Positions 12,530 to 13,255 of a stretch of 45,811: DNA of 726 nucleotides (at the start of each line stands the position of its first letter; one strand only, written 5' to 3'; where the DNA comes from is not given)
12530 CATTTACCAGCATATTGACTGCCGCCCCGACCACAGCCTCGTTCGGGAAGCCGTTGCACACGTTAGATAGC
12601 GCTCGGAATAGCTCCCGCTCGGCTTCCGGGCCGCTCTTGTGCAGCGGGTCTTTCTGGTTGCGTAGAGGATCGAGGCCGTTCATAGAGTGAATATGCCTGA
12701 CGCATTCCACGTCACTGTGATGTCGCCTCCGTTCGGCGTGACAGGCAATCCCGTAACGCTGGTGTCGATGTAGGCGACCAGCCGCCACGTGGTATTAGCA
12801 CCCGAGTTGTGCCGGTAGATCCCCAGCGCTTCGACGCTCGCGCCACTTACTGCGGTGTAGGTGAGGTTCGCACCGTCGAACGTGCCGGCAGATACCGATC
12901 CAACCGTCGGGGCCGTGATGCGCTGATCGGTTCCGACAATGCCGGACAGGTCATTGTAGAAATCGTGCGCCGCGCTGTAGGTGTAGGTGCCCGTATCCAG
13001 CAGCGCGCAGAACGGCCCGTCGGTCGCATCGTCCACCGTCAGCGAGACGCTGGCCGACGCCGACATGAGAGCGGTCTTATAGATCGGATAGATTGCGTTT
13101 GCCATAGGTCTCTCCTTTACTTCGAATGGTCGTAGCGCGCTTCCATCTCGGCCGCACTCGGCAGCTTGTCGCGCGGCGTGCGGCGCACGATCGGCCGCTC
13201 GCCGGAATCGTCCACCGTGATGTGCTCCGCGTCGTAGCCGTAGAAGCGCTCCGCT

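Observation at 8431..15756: About 7.4 kb block of 13 co-oriented, translationally coupled genes inserted between the capsid gene and the head-tail connector genes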

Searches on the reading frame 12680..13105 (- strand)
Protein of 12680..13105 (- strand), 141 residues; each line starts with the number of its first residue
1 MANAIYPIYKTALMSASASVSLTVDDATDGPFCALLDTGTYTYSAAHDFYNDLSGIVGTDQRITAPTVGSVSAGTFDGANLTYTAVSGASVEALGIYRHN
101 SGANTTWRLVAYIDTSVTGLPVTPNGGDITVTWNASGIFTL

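Call 4: search_protein_families(library=pfam, max_evalue=0.01, proteins=[window:12680-13105:-])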
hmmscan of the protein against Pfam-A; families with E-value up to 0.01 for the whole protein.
window:12680-13105:- (141 aa): 0 families

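Call 5: search_protein_families(library=phrogs, max_evalue=0.01, proteins=[window:12680-13105:-])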
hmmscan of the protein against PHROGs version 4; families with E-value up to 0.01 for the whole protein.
window:12680-13105:- (141 aa): 1 family
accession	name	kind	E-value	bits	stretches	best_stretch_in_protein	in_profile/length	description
phrog_644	-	unknown function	4.7e-18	66.6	1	1-139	4-140/174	-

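Call 30: search_dna_similar(query=window:12680-13105:-, collection=phages, mode=protein, max_rows=25, max_evalue=0.001)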
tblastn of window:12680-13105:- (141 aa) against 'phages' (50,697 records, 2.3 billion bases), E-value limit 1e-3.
Records with a match: 182; places in all: 182; records where one place covers at least 80% of the query: 161.
Best place of each record, by identity: <60% 182.
By first word of the organism name: Mycobacterium 134; Pseudomonas 37; Xanthomonas 2; Pseudanabaena 1; Octadecabacter 1; Shewanella 1; Pseudoalteromonas 1; Bacillus 1; Desulfofustis 1; Virus 1; and 2 more.
By host as written in the record: Mycobacterium smegmatis mc2 155 76; Pseudomonas aeruginosa 17; Mycobacterium smegmatis mc#155 14; - 12; Mycobacterium smegmatis mc2155 9; Pseudomonas aeruginosa PAO1 4; Mycobacterium sp. 3; Mycobacterium smegamtis mc2 155 2; and 38 more.
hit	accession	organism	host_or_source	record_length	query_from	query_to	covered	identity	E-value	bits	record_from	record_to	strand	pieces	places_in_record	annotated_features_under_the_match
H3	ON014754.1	Pseudanabaena phage Pam2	Pseudanabaena sp.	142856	1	141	100%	55.3%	6e-36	135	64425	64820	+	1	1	minor tail subunit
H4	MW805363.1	Octadecabacter Antarctic BD virus 1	Octadecabacter sp. strain IceBac 419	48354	1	132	94%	49.3%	2e-25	105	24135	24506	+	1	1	hypothetical protein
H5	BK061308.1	Mycobacterium phage prophiFSAT01-1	Mycobacteroides abscessus subsp. ...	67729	1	141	100%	42.9%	1e-15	78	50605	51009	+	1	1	71: hypothetical protein | 72: hypothetical protein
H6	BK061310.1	Mycobacterium phage prophiFVLQ01-1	Mycobacteroides abscessus subsp. ...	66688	1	141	100%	42.9%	2e-15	77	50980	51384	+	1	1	74: hypothetical protein | 75: hypothetical protein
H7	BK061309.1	Mycobacterium phage McProf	Mycobacterium chelonae strain ATCC 35752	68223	1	141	100%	42.9%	2e-15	77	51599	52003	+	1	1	73: hypothetical protein | 74: hypothetical protein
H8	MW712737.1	Mycobacterium phage Winget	Mycobacterium smegmatis mc#155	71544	1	141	100%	42.4%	6e-17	81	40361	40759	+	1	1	61: hypothetical protein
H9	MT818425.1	Mycobacterium phage NiebruSaylor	Mycobacterium smegmatis mc#155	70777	1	141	100%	42.4%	7e-17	81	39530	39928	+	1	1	59: minor tail protein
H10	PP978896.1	Mycobacterium phage Schuy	Mycobacterium smegmatis mc2 155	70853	1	141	100%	42.4%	7e-17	81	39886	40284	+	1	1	61: hypothetical protein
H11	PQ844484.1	Mycobacterium phage Vagabond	Mycobacterium smegmatis mc2 155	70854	1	141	100%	42.4%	7e-17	81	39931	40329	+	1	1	60: hypothetical protein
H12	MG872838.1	Mycobacterium phage JangDynasty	Mycobacterium smegmatis mc2 155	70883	1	141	100%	42.4%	7e-17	81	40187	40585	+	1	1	60: minor tail protein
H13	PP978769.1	Mycobacterium phage FoulBall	Mycobacterium smegmatis mc2 155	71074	1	141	100%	42.4%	7e-17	81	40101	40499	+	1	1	60: hypothetical protein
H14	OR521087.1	Mycobacterium phage MadKillah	Mycobacterium smegmatis mc2155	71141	1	141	100%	42.4%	7e-17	81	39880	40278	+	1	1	61: hypothetical protein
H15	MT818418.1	Mycobacterium phage Shida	Mycobacterium smegmatis mc2 155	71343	1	141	100%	42.4%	7e-17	81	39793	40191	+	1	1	60: minor tail protein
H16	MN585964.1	Mycobacterium phage Blessica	soil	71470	1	141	100%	42.4%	7e-17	81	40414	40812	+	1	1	61: minor tail protein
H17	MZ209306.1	Mycobacterium phage Murai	Mycobacterium smegmatis mc2 155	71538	1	141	100%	42.4%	7e-17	81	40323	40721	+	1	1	61: hypothetical protein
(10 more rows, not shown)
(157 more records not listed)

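Call 32: get_annotated_region(hit=H4, flank=9000)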
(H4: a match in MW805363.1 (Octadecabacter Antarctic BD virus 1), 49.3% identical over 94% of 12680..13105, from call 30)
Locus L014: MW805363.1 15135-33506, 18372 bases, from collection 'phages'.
description: Octadecabacter Antarctic BD virus 1, complete genome.
organism: Octadecabacter Antarctic BD virus 1 (NCBI taxid 2945128)
taxonomy: Viruses
host: Octadecabacter sp. strain IceBac 419; source: -; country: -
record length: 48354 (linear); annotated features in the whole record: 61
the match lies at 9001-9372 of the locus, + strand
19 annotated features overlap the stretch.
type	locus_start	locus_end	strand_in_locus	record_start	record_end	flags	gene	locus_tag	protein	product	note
CDS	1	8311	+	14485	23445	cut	-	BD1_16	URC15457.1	lysin containing a beta/gamma crystallin motif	gp16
CDS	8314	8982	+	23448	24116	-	-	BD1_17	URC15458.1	tailspike protein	gp17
CDS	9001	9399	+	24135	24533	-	-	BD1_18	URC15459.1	hypothetical protein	gp18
CDS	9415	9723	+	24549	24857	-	-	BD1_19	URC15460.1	hypothetical protein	gp19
CDS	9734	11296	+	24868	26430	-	-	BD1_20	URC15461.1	hypothetical protein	gp20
CDS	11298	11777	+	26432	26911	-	-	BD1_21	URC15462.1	hypothetical protein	gp21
CDS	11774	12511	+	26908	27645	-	-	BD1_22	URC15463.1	hypothetical protein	gp22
CDS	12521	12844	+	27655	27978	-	-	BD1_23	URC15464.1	hypothetical protein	gp23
CDS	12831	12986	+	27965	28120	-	-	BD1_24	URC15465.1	hypothetical protein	gp24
CDS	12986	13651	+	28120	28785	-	-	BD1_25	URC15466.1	lysozyme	gp25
CDS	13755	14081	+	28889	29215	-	-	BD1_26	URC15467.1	hypothetical protein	gp26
CDS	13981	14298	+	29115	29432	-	-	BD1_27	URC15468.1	hypothetical protein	gp27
CDS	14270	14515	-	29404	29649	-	-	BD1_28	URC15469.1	hypothetical protein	gp28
CDS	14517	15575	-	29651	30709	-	-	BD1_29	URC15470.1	DNA polymerase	gp29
CDS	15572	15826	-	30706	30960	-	-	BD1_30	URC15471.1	hypothetical protein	gp30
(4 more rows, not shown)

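Call 33: get_annotated_region(hit=H16, flank=8000)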
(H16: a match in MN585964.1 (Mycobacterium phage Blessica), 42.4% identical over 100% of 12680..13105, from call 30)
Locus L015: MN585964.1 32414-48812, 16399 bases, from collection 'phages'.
description: Mycobacterium phage Blessica, complete genome.
organism: Mycobacterium phage Blessica (NCBI taxid 2656560)
taxonomy: Viruses; Duplodnaviria; Heunggongvirae; Uroviricota; Caudoviricetes; Corndogvirus
host: -; source: soil; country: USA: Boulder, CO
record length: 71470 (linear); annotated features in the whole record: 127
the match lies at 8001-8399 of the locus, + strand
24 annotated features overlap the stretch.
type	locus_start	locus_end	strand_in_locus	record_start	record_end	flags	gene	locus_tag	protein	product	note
CDS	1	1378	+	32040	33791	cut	56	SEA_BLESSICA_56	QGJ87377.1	minor tail protein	-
CDS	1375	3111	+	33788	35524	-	57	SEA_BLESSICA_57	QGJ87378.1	minor tail protein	-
CDS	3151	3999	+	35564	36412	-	58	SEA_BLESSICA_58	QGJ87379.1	minor tail protein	-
CDS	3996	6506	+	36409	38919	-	59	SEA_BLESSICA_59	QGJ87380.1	minor tail protein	-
CDS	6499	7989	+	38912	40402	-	60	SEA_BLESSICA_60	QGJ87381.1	minor tail protein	minor tail protein, D-ala-D-ala carboxypeptidase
CDS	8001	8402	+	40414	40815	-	61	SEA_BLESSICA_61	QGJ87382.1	minor tail protein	-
CDS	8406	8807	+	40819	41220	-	62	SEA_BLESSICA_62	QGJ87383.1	minor tail protein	-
CDS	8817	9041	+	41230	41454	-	63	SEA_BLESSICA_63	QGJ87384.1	hypothetical protein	-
CDS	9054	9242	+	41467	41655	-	64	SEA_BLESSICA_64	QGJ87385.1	hypothetical protein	-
CDS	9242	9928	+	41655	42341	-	65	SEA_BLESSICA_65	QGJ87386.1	hypothetical protein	-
CDS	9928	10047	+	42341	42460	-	66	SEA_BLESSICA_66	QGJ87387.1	hypothetical protein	-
CDS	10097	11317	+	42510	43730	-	67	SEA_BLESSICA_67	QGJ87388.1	lysin A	-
CDS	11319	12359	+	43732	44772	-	68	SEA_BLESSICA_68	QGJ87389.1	lysin B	-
CDS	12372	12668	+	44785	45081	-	69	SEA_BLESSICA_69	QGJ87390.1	holin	-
CDS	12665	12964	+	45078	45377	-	70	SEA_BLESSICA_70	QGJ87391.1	hypothetical protein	-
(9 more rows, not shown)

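Call 34: get_annotated_region(hit=H3, flank=9000)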
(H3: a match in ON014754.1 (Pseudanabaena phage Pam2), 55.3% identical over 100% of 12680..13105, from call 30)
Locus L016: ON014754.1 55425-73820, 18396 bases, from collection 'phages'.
description: Pseudanabaena phage Pam2, complete genome.
organism: Pseudanabaena phage Pam2 (NCBI taxid 2936518)
taxonomy: Viruses; Duplodnaviria; Heunggongvirae; Uroviricota; Caudoviricetes
host: Pseudanabaena sp.; source: water samples from the Lake Chaohu; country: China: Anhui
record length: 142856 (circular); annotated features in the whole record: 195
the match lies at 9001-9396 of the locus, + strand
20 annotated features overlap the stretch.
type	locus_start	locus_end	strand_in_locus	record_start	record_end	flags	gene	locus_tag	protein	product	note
CDS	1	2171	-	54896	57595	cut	-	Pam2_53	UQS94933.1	receptor protein tyrosine phosphatase delta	Receptor protein tyrosine phosphatase delta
CDS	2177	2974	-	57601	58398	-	-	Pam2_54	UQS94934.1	botulinum neurotoxin type A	Botulinum neurotoxin type A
CDS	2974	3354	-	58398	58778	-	-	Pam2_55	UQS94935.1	hypothetical protein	-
CDS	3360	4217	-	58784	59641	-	-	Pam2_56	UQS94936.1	tail fiber protein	Tail fiber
CDS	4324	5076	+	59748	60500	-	-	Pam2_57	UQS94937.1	hypothetical protein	-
CDS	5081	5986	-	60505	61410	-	-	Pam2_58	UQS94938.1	hypothetical protein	-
CDS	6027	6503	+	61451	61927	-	-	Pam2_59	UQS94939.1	RuvC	-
CDS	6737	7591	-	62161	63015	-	-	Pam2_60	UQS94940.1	hypothetical protein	-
CDS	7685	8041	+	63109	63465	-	-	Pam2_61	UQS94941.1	distal tail protein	Distal tail protein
CDS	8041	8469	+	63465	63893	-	-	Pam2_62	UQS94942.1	collagen-like protein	Collagen-like protein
CDS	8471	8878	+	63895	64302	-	-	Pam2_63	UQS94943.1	hypothetical protein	-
CDS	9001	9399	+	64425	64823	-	-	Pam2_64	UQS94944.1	minor tail subunit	Minor tail subunit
CDS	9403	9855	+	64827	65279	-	-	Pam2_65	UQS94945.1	hypothetical protein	-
CDS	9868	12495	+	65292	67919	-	-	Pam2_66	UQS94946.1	flagellar hook-length control protein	FliK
CDS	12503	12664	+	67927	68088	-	-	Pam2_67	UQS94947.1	hypothetical protein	-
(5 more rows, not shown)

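Call 73: search_solved_structures(query=window:12680-13105:-, max_evalue=1, show_alignments=2)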
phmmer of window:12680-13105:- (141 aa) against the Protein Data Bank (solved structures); distinct sequences matched with E-value up to 1: 1.
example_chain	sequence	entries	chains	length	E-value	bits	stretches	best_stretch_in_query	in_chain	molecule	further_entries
9d93_Ra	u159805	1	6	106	1.1e-05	28.6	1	39-138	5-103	Tail wing arm, gp31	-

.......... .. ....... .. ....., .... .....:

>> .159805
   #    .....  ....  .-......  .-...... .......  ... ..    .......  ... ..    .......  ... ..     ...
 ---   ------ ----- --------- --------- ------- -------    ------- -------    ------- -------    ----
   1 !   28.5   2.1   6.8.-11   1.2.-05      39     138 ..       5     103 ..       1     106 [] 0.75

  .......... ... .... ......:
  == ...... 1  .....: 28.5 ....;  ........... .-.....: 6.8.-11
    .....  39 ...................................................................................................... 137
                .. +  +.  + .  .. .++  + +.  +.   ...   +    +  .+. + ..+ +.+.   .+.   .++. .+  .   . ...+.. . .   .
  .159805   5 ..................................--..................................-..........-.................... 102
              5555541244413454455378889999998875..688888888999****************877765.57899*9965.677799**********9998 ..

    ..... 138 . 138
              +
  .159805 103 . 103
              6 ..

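Call 79: find_related_loci(query=window:12680-13105:-, collection=viral_contigs, flank=8000)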
Query window:12680-13105:- (141 aa) in viral_contigs; peptide patterns used: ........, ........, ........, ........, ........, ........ (x = any residue, [..] = any of these).
140 stretches matched a pattern; 125 encode a relative of the query (tblastn E <= 1e-3); the best 80 are kept; 80 distinct loci.
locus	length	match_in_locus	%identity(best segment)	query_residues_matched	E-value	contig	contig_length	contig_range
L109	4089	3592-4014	87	1-141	4e-78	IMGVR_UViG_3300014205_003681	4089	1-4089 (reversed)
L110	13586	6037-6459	84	1-141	3e-75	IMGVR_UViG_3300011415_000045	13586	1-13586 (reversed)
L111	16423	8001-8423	81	1-141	8e-71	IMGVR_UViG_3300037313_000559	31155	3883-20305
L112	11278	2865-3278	78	1-141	9e-69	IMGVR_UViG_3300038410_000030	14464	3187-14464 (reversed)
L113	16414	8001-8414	77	1-141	3e-67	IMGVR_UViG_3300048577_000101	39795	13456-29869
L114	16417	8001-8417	77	1-141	3e-66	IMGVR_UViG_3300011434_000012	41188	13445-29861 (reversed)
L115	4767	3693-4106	75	1-141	4e-65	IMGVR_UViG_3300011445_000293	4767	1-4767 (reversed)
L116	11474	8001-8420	70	1-141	6e-64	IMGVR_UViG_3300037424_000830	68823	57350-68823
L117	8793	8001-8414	72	1-141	2e-63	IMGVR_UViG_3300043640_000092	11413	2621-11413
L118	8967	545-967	72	1-141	6e-63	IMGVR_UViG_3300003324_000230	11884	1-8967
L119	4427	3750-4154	74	1-138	6e-63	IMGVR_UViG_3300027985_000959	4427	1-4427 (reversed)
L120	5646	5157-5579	70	1-141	6e-63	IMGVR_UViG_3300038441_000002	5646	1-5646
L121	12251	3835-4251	68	1-141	5e-62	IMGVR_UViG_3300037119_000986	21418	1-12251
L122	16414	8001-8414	72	1-141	2e-61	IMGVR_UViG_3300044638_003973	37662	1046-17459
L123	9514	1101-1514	70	1-141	1e-60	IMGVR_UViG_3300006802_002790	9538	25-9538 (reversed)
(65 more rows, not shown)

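Call 82: search_protein_families(library=pfam, max_evalue=0.01, proteins=[L121:114-662:+, L121:667-1425:+, L121:1994-2605:+, L121:2458-3150:+, L121:3141-3833:+, L121:4770-5183:+, L121:5190-6089:+, L121:6089-6715:+, L121:6715-8421:+, L121:9412-9984:+])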
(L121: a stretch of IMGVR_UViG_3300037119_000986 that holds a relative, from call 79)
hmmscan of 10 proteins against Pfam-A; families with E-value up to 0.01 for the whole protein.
L121:114-662:+ (182 aa): 0 families

L121:667-1425:+ (252 aa): 1 family
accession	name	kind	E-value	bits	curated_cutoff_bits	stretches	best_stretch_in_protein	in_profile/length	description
PF01075.23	Glyco_transf_9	-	1.7e-07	31.2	22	1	106-237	104-237/247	Glycosyltransferase family 9 (heptosyltransferase)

L121:1994-2605:+ (203 aa): 2 families
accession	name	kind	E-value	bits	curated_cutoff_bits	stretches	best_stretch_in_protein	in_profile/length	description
PF05711.17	TylF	-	7.8e-41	140.5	23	1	14-198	68-260/264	Macrocin-O-methyltransferase (TylF)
PF13578.12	Methyltransf_24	-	6.7e-08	33.8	26.3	1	42-170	1-105/105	Methyltransferase domain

L121:2458-3150:+ (230 aa): 2 families
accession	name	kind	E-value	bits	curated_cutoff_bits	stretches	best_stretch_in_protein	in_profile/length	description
PF13578.12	Methyltransf_24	-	3.1e-08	34.9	26.3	1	79-182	1-105/105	Methyltransferase domain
PF04989.18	RMNT_CmcI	-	2.9e-06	27.6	23.2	1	57-174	15-137/206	Rhamnosyl O-methyltransferase/CmcI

L121:3141-3833:+ (230 aa): 0 families

L121:4770-5183:+ (137 aa): 0 families

L121:5190-6089:+ (299 aa): 0 families

L121:6089-6715:+ (208 aa): 0 families

L121:6715-8421:+ (568 aa): 0 families

L121:9412-9984:+ (190 aa): 1 family
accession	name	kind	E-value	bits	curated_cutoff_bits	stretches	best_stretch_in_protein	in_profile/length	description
PF01973.23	MptE-like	-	0.00044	20.5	34.6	0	82-115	135-166/171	6-hydroxymethylpterin diphosphokinase MptE-like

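Call 89: search_protein_families(library=pfam, max_evalue=0.01, proteins=[L114:3860-5131:+, L114:5249-5992:+, L114:5989-6516:+, L114:6513-7334:+, L114:7347-8000:+, L114:11058-12548:+, L111:5174-6529:+, L111:6554-6985:+, L111:11351-12028:+, L111:12687-14546:+])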
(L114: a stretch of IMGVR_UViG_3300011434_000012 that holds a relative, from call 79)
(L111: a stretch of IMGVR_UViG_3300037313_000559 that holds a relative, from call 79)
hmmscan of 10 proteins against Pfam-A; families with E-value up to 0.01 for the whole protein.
L114:3860-5131:+ (423 aa): 1 family
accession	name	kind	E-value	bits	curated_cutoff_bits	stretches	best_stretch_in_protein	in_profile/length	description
PF11651.14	P22_CoatProtein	-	3.3e-28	99.1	24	1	1-406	1-410/423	P22 coat protein - gene protein 5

L114:5249-5992:+ (247 aa): 0 families

L114:5989-6516:+ (175 aa): 3 families
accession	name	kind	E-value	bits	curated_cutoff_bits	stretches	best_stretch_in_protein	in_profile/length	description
PF08241.18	Methyltransf_11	-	3.6e-07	31.2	21.2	1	11-102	3-94/95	Methyltransferase domain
PF13489.12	Methyltransf_23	-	0.0024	18.1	27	1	32-112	46-123/164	Methyltransferase domain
PF13649.12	Methyltransf_25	-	0.008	17.3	27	0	44-99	46-97/97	Methyltransferase domain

L114:6513-7334:+ (273 aa): 2 families
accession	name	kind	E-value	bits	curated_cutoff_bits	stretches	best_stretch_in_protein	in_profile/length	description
PF04055.27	Radical_SAM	-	6.3e-17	62.7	29.5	1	17-169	2-155/166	Radical SAM superfamily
PF13186.11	SPASM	-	1.3e-10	41.9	21.5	1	207-271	1-66/67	Iron-sulfur cluster-binding domain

L114:7347-8000:+ (217 aa): 1 family
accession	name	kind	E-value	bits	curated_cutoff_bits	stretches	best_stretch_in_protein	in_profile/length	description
PF24175.2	SU10_adaptor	-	1.6e-35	123.7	27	1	5-195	2-188/194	SU10 adaptor protein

L114:11058-12548:+ (496 aa): 0 families

L111:5174-6529:+ (451 aa): 1 family
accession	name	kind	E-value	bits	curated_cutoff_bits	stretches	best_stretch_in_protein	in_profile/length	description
PF20911.3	GP7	-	1.7e-117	392.2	27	1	131-451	5-313/313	Major capsid protein GP7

L111:6554-6985:+ (143 aa): 1 family
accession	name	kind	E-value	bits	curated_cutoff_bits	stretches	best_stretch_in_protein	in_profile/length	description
PF21190.3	Bbp16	-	5e-18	65.9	27.1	1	9-135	1-114/115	Bbp16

L111:11351-12028:+ (225 aa): 0 families

L111:12687-14546:+ (619 aa): 0 families

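Call 97: search_protein_families(library=ncbifam, max_evalue=0.05, proteins=[window:12680-13105:-])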
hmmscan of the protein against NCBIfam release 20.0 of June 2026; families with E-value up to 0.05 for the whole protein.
window:12680-13105:- (141 aa): 0 families
